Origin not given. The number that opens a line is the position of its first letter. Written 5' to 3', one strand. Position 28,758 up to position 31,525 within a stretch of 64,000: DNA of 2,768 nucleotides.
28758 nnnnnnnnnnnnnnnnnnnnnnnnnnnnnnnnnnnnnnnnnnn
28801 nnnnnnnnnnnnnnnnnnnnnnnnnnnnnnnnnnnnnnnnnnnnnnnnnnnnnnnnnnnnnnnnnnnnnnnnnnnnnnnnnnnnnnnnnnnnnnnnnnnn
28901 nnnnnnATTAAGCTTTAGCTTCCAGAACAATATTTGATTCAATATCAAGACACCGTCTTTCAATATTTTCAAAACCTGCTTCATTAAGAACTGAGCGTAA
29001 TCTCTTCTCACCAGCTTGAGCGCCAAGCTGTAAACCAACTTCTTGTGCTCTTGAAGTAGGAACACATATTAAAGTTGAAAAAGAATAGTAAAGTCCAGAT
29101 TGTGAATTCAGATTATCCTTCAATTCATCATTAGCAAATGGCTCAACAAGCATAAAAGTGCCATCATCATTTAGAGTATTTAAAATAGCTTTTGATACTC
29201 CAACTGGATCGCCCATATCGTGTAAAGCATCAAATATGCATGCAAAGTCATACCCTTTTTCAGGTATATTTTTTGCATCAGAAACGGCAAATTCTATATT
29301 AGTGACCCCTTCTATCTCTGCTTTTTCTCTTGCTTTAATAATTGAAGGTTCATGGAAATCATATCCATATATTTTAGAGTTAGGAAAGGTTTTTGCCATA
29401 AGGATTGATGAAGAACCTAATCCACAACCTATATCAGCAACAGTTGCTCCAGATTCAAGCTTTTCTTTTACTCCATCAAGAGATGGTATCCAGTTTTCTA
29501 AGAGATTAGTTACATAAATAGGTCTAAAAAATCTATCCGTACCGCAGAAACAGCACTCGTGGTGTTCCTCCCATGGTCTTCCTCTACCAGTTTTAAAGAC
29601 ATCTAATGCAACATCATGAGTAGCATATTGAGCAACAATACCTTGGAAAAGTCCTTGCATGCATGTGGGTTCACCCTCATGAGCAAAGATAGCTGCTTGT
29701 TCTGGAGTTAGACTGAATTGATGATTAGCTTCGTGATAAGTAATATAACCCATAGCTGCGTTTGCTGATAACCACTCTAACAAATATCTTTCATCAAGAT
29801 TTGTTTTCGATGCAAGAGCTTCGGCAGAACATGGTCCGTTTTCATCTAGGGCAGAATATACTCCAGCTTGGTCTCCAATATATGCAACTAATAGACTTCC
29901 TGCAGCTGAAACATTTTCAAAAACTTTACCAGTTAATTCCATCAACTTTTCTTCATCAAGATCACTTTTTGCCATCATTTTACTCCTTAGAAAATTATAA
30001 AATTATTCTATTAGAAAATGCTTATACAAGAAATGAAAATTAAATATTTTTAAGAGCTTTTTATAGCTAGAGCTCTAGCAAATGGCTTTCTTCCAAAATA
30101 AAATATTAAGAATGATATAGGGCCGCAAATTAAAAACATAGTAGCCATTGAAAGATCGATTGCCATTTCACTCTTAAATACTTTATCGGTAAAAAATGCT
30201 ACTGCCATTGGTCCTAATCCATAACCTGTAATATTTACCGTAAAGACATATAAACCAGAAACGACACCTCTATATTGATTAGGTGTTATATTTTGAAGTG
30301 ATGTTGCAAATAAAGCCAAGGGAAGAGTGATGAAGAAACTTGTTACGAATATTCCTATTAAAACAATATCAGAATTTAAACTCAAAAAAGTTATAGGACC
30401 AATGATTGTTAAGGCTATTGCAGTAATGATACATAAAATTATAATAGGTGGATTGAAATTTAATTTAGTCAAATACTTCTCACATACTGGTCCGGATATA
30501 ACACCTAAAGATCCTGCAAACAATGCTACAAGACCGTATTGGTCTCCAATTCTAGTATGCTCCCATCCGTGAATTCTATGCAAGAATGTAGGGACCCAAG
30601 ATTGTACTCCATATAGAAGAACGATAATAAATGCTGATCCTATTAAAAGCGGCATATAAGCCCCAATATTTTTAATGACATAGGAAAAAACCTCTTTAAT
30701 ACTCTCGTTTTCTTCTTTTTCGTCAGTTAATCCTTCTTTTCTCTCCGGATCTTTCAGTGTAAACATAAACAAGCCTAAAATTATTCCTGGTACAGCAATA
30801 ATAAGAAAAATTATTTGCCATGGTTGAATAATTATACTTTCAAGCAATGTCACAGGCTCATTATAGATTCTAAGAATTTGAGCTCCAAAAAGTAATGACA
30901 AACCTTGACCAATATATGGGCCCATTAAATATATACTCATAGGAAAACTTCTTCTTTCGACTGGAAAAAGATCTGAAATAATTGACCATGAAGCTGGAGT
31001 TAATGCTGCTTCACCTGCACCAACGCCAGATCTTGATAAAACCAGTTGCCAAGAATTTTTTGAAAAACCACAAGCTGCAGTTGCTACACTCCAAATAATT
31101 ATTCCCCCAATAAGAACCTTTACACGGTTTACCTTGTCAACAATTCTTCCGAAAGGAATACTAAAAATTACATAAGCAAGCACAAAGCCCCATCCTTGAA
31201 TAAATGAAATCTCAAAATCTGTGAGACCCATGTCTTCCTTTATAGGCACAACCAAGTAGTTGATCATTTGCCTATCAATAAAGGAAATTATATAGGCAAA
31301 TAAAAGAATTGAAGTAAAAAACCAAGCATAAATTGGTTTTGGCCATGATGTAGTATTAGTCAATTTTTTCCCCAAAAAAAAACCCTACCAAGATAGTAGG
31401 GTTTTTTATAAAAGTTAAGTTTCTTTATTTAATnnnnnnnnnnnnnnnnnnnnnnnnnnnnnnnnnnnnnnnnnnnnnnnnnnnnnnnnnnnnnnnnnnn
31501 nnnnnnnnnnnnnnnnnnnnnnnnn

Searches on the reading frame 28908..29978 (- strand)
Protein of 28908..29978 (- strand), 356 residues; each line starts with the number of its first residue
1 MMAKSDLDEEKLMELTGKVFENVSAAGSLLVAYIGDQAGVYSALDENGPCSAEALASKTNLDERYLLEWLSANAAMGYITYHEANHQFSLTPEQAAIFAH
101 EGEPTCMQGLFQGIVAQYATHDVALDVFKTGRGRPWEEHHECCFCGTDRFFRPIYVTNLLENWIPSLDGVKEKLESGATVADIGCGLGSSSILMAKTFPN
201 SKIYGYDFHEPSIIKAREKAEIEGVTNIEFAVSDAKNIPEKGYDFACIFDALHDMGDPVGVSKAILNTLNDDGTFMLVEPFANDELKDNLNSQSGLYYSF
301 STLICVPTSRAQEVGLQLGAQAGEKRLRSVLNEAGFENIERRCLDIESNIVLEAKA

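Call 25: search_protein_families(library=pfam, proteins=[window:28908-29978:-], max_evalue=0.001)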
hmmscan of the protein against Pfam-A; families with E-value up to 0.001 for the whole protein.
window:28908-29978:- (356 aa): 14 families
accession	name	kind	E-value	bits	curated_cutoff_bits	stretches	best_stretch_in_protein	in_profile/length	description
PF13847.12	Methyltransf_31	-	3.4e-21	75.9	27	1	175-335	2-145/145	Methyltransferase domain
PF21320.3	HTH_65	-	6.1e-13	49.2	24.1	1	30-98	5-73/75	Rv2258c-like winged HTH domain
PF13649.12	Methyltransf_25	-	7.9e-13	49.4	27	1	180-273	1-97/97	Methyltransferase domain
PF13489.12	Methyltransf_23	-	1.2e-11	45.1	27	1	172-309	18-147/164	Methyltransferase domain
PF08242.18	Methyltransf_12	-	2e-11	44.9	30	1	182-275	2-98/98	Methyltransferase domain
PF08241.18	Methyltransf_11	-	1.5e-10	42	21.2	1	182-276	2-94/95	Methyltransferase domain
PF02390.23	Methyltransf_4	-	6.9e-08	32.6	24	1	179-236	4-62/173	Putative methyltransferase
PF05175.20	MTS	-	1.1e-06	28.9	23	1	177-245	32-101/170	Methyltransferase small domain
PF01209.24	Ubie_methyltran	-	3.1e-06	27.2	20.1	1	175-279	46-153/233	ubiE/COQ5 methyltransferase family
PF00891.24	Methyltransf_2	-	3.4e-05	23.7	22.3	1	173-294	59-181/210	O-methyltransferase domain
PF06325.19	PrmA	-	0.00014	21.9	22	1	169-243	154-227/296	Ribosomal protein L11 methyltransferase (PrmA)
PF08704.16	GCD14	-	0.00016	21.9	26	1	173-274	37-140/247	tRNA methyltransferase complex GCD14 subunit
PF01135.25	PCMT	-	0.00018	21.8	20.3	1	173-277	70-171/210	Protein-L-isoaspartate(D-aspartate) O-methyltransferase (PCMT)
PF12847.13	Methyltransf_18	-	0.0008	19.9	27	0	168-240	6-79/151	Methyltransferase domain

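Call 55: search_protein_families(library=ncbifam, proteins=[window:28908-29978:-], max_evalue=0.00001)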
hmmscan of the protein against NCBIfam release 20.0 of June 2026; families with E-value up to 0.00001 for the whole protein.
window:28908-29978:- (356 aa): 13 families
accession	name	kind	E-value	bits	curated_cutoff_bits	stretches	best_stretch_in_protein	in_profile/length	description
TIGR00091.1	TIGR00091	equivalog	6.2e-11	42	112.65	1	177-241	17-81/194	tRNA (guanosine(46)-N7)-methyltransferase TrmB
NF041536.1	ArsM_DUF2284_UU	exception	4.9e-10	38.3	575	1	173-293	73-196/459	arsenite methyltransferase/DUF2284 domain selenoprotein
NF008823.0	PRK11873.1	subfamily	3.4e-09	36.6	263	1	173-295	74-199/272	arsenite methyltransferase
TIGR01983.1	UbiG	equivalog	8.3e-08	31.8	102.95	1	176-277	49-151/228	bifunctional 2-polyprenyl-6-hydroxyphenol methylase/3-demethylubiquinol 3-O-methyltransferase UbiG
TIGR02072.1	BioC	equivalog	1.9e-07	31.1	184.95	1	177-287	35-141/244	malonyl-ACP O-methyltransferase BioC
NF047649.1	MTase_UXPK_star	exception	3.6e-07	29.5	460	1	173-248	74-150/283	methyltransferase/UXPK-star double selenoprotein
TIGR02021.1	BchM-ChlM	equivalog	6.2e-07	29.1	158.9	1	170-252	48-128/218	magnesium protoporphyrin IX methyltransferase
TIGR02752.1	MenG_heptapren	equivalog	9.7e-07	28.5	419.85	1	174-339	43-214/231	demethylmenaquinone methyltransferase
NF002463.0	PRK01683.1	equivalog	1.6e-06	27.9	297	1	175-277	30-128/258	trans-aconitate 2-methyltransferase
TIGR01934.1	MenG_MenH_UbiE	subfamily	1.6e-06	27.6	158.35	1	175-284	38-148/223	ubiquinone/menaquinone biosynthesis methyltransferase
NF001243.0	PRK00216.1-4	equivalog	2e-06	27.3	235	1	174-340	45-217/237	demethylmenaquinone methyltransferase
TIGR04345.1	ovoA_Cterm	equivalog_domain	2.1e-06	27.4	170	0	225-285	115-177/242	putative 4-mercaptohistidine N1-methyltransferase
NF011529.0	PRK14968.1-3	equivalog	2.3e-06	27.1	162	1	175-244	33-100/198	putative methyltransferase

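Call 87: search_solved_structures(query=window:28908-29978:-, max_evalue=0.001)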
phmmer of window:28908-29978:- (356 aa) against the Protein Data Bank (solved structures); distinct sequences matched with E-value up to 0.001: 21.
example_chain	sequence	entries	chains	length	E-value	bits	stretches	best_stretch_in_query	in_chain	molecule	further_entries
8g5s_A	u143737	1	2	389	2.4e-52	181.1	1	16-342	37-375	TnmJ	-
5f8c_A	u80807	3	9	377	1.3e-36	129.4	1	19-350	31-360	Methyltransferase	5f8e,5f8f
3mgg_A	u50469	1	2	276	1.4e-10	43.7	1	176-279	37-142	Methyltransferase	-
9wj7_B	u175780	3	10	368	8e-07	31.4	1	172-282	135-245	N-methyltransferase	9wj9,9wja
3bus_A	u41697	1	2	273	1.3e-06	30.7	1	174-277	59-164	Methyltransferase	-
9we4_B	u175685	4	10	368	2.1e-06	30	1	172-282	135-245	N-methyltransferase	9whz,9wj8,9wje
3d2l_A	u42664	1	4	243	1.3e-05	27.4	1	169-262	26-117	SAM-dependent methyltransferase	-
3i9f_A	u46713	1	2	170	4.5e-05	25.7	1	178-279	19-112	Putative type 11 methyltransferase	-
3dh0_A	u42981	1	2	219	9.6e-05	24.6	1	173-261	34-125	SAM dependent methyltransferase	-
9whw_B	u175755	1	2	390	0.0001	24.5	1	172-281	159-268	N-methyltransferase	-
1xxl_A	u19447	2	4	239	0.0001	24.5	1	179-285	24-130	YcgJ protein | ycgJ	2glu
6uak_A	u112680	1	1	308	0.00021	23.5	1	171-258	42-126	SAM dependent methyltransferase LahSB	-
6uv6_A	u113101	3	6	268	0.00028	23.1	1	179-277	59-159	D-glucose O-methyltransferase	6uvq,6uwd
22ow_A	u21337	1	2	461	0.00029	23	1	33-238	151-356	Methyltransferase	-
8zc8_A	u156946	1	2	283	0.00032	22.8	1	173-283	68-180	MitM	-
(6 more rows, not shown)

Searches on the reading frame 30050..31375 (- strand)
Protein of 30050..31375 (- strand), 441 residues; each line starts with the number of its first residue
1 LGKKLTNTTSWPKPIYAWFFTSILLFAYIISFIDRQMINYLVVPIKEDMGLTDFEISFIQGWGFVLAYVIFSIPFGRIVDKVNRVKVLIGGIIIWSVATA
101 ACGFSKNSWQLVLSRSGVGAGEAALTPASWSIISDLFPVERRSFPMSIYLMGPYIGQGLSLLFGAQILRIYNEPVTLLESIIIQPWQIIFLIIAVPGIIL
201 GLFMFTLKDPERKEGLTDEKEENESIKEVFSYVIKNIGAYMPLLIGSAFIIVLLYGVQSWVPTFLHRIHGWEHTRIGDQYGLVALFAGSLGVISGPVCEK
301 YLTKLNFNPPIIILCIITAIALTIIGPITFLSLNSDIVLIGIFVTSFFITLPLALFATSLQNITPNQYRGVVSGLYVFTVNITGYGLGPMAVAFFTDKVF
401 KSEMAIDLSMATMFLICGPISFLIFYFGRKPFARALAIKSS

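Call 25: search_protein_families(library=pfam, proteins=[window:30050-31375:-], max_evalue=0.001)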
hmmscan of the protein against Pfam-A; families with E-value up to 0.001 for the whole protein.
window:30050-31375:- (441 aa): 2 families
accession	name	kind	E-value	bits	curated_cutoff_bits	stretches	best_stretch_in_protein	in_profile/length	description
PF07690.21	MFS_1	-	1.1e-52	179.5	33.4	1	24-389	1-347/347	Major Facilitator Superfamily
PF03137.26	OATP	-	5.9e-06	25.3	25.8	1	110-325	135-379/545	Organic Anion Transporter Polypeptide (OATP) family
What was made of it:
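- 30050..31375 (-): Spinster-type MFS transporter, 58 nt downstream of g1. Conserved as the next gene in all PS1-clade loci. Pfam MFS_1 (call 25).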

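Call 55: search_protein_families(library=ncbifam, proteins=[window:30050-31375:-], max_evalue=0.00001)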
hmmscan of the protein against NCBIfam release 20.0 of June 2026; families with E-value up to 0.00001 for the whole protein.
window:30050-31375:- (441 aa): 14 families
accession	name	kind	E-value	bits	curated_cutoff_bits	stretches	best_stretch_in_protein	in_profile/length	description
TIGR00893.1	2A0114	subfamily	7.3e-30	104.2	395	1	27-406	2-381/399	D-galactonate transporter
TIGR00881.1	2A0104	subfamily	4.5e-24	85.2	407.75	1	26-397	2-371/379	phosphoglycerate transporter protein PgtP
TIGR00895.1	2A0115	subfamily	9.7e-21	74.1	418.55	1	23-393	18-395/398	aromatic acid/H+ symport family MFS transporter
TIGR00880.1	2_A_01_02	superfamily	1e-13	51.6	131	1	65-192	8-135/141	multidrug resistance protein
TIGR02332.1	HpaX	equivalog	2.5e-13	50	615.4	1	24-229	13-210/412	4-hydroxyphenylacetate permease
TIGR00711.1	efflux_EmrB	subfamily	3e-10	39.5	230.2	1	21-200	4-169/485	DHA2 family efflux MFS transporter permease subunit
TIGR00710.1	efflux_Bcr_CflA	subfamily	3.9e-09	36.4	200.9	1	72-345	57-311/385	Bcr/CflA family efflux MFS transporter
NF008963.0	PRK12307.1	equivalog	2.8e-08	33.4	637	1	26-397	25-382/426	MFS transporter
NF000031.1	MFS_efflux_LmrA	exception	3.1e-08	32.7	850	1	72-172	83-184/484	lincomycin efflux MFS transporter Lmr(A)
NF040856.1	FexB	exception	4.7e-08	32.3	950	1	20-150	15-144/469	chloramphenicol/florfenicol efflux MFS transporter FexB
NF008586.0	PRK11551.1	equivalog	3.3e-07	29.6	410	1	44-393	40-365/406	3-(3-hydroxy-phenyl)propionate transporter MhpT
TIGR00891.1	2A0112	subfamily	1.4e-06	27.7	552.9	0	23-375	16-368/405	sialate:H+ symport family MFS transporter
NF033896.2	MFS_LfrA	equivalog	1.6e-06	27.1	825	1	9-171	10-172/504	efflux MFS transporter LfrA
NF003024.0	PRK03893.1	subfamily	9.7e-06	24.6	604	1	25-231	27-216/497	sialate:H+ symport family MFS transporter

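Call 56: search_solved_structures(query=window:30050-31375:-, max_evalue=0.001)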
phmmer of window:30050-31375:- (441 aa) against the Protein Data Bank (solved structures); distinct sequences matched with E-value up to 0.001: 15.
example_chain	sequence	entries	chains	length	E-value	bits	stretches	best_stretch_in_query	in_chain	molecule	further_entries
6e8j_A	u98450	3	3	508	1.7e-31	113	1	13-396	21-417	Major facilitator family transporter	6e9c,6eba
8g92_A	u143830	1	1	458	3.4e-19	72.5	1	22-404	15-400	Sphingosine-1-phosphate transporter SPNS2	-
8ex4_A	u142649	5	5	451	4.1e-19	72.2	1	22-404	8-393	Sphingosine-1-phosphate transporter SPNS2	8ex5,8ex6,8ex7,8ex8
8jhr_A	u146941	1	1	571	7.6e-19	71.4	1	22-404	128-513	Sphingosine-1-phosphate transporter SPNS2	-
7yub_R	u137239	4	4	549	8.6e-19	71.2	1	22-404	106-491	Sphingosine-1-phosphate transporter SPNS2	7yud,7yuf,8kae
8qv5_A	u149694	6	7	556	8.9e-19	71.1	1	22-404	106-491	Sphingosine-1-phosphate transporter SPNS2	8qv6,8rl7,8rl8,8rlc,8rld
8jhq_A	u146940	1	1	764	2.6e-15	59.7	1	22-155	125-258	Sphingosine-1-phosphate transporter SPNS2,GlgA glycogen synthase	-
9boi_A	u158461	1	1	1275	2.6e-14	56.4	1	20-168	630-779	mVenus,Maltose/maltodextrin-binding periplasmic protein,Protein spinster homolog 1,Designe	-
6e9n_A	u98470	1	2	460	5e-09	39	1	13-217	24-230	D-galactonate transport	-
6e9o_B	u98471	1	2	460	1.3e-08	37.7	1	13-217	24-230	D-galactonate transport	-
3wdo_A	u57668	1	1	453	2e-06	30.4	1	64-150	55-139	MFS Transporter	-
9vhd_B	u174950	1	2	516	4.3e-06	29.3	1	17-168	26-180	Putative MFS-type transporter EfpA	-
8ufe_A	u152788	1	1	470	1.2e-05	27.9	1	31-168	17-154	Integral membrane efflux protein EfpA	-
8ufd_A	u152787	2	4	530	7.6e-05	25.2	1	33-169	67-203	Integral membrane efflux protein EFPA | Efflux pump A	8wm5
8x6x_A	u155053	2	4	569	0.0001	24.8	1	34-169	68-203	Uncharacterized MFS-type transporter EfpA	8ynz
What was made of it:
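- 30050..31375 (-): PDB 6e8j (HnSpns) E 1.7e-31 and SPNS2 E 3e-19 (call 56).
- On Spinster (Spns) subfamily of MFS (the downstream transporter): Human SPNS2 E 3e-19 over residues 22-404 (call 56).
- Transporter: Spinster-like (call 56).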
